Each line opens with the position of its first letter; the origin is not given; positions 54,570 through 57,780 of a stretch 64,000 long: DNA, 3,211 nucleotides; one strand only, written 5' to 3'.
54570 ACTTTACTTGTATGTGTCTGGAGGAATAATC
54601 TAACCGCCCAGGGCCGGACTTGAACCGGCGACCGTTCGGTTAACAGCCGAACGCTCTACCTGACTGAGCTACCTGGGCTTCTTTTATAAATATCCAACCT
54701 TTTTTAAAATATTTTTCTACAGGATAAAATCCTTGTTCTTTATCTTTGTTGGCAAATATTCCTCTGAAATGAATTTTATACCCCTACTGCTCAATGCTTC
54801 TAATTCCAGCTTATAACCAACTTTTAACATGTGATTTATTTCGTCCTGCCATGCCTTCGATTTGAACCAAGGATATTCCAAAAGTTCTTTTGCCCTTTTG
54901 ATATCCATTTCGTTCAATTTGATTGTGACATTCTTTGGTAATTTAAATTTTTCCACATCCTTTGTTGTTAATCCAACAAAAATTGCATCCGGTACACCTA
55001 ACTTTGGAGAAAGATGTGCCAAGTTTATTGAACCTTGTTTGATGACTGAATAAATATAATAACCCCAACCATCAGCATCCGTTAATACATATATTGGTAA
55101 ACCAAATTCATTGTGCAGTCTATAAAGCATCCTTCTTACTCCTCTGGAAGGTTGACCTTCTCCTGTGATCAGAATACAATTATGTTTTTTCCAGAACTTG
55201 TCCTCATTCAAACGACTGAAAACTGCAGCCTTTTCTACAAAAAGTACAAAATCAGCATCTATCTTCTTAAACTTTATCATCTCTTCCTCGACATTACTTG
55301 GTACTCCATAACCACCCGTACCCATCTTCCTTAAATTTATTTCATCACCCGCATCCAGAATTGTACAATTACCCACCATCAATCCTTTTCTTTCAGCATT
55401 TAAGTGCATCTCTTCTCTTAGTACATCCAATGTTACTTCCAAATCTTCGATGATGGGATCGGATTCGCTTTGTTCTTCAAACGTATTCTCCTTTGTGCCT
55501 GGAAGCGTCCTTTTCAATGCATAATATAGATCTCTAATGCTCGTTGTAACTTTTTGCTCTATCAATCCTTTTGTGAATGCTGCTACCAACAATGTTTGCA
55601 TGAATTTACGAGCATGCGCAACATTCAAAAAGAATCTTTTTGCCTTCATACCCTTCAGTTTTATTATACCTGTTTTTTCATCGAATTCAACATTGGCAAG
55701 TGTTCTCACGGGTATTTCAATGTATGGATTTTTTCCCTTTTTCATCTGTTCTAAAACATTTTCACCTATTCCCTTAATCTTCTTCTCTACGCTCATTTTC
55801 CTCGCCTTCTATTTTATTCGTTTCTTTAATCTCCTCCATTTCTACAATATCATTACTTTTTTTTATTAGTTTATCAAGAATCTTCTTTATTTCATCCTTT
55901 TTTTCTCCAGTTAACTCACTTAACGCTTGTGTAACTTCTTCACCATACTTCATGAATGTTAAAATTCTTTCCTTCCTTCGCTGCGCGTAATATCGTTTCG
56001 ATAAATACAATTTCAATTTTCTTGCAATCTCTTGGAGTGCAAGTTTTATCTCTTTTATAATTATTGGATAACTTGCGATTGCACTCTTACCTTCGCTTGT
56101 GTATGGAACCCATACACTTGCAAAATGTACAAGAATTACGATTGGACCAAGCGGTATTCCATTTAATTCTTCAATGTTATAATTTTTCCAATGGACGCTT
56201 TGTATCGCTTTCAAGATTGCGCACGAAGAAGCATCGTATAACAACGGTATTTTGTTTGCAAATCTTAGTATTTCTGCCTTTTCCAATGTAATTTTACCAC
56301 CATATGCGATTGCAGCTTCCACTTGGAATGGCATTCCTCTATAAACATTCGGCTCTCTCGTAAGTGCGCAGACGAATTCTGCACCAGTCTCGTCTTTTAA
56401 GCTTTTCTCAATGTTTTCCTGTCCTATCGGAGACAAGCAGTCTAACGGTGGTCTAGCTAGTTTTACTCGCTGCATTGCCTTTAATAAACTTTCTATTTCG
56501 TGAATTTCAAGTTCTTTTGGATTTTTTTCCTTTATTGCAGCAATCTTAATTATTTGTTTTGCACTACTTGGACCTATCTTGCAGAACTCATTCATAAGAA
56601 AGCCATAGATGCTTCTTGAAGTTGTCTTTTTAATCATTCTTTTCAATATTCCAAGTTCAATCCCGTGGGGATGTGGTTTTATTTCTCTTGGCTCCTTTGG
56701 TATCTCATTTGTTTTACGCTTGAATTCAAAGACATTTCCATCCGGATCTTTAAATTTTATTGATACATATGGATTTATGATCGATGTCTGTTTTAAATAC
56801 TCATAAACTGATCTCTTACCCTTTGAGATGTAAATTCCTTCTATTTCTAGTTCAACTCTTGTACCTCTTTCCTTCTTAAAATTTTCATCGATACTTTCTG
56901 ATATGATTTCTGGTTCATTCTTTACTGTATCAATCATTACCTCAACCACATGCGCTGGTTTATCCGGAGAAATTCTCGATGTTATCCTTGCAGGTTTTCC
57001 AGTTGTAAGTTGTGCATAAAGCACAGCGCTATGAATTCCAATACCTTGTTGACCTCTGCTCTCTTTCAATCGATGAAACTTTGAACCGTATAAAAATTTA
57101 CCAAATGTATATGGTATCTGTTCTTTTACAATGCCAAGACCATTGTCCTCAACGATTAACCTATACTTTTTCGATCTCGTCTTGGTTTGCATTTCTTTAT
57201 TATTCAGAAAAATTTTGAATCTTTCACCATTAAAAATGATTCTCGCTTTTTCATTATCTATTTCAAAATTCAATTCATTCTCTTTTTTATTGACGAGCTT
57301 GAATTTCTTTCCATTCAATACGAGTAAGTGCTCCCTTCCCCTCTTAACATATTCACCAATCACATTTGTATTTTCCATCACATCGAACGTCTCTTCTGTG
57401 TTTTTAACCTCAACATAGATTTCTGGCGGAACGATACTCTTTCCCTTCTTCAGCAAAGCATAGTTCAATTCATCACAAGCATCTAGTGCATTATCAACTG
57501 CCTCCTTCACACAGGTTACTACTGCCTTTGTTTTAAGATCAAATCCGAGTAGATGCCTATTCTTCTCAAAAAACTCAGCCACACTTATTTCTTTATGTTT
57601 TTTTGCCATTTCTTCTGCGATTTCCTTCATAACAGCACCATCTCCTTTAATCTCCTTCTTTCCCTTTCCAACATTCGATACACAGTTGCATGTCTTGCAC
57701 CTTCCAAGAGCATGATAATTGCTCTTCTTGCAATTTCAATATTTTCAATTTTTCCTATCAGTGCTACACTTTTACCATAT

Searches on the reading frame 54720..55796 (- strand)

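Call 87: search_protein_families(library=pfam, proteins=[window:54720-55796:-], max_evalue=0.00001)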
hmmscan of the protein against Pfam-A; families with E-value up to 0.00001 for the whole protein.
window:54720-55796:- (359 aa): 3 families
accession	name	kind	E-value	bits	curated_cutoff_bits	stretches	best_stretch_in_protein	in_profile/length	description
PF21180.3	TOP6A-Spo11_Toprim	-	3.2e-62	209.9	24.1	1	183-352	1-170/170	Topoisomerase 6 subunit A/Spo11, Toprim domain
PF04406.19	TP6A_N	-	3.1e-18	65.8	26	1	63-132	1-62/62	Type IIB DNA topoisomerase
PF20768.2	Topo_VI_alpha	-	1.3e-06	28.5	23.6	1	138-178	5-48/50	All-beta domain in DNA topoisomerase VI alpha subunit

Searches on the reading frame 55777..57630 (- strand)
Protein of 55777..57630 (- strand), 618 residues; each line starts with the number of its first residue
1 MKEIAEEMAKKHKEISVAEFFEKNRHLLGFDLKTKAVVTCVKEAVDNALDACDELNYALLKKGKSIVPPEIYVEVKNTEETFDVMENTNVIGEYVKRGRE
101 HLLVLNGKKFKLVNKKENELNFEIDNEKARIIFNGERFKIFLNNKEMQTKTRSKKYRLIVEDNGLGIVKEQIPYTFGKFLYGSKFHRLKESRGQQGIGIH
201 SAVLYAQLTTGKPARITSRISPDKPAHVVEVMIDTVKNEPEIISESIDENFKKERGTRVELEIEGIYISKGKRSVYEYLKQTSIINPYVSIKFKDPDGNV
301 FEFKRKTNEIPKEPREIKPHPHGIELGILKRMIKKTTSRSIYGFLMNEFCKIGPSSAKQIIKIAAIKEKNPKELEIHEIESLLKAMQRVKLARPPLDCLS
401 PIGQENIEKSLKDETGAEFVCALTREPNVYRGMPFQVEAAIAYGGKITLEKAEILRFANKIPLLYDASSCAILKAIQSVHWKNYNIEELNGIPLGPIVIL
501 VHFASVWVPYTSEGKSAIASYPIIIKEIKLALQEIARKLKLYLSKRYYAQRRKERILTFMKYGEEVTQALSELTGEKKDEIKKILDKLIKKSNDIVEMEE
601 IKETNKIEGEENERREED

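Call 87: search_protein_families(library=pfam, proteins=[window:55777-57630:-], max_evalue=0.00001)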
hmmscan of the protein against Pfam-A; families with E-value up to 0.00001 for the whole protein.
window:55777-57630:- (618 aa): 1 family
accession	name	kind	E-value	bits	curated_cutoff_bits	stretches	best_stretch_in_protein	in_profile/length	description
PF09239.17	Topo-VIb_trans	-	1.6e-59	200.7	24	1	394-555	1-159/159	Topoisomerase VI B subunit, transducer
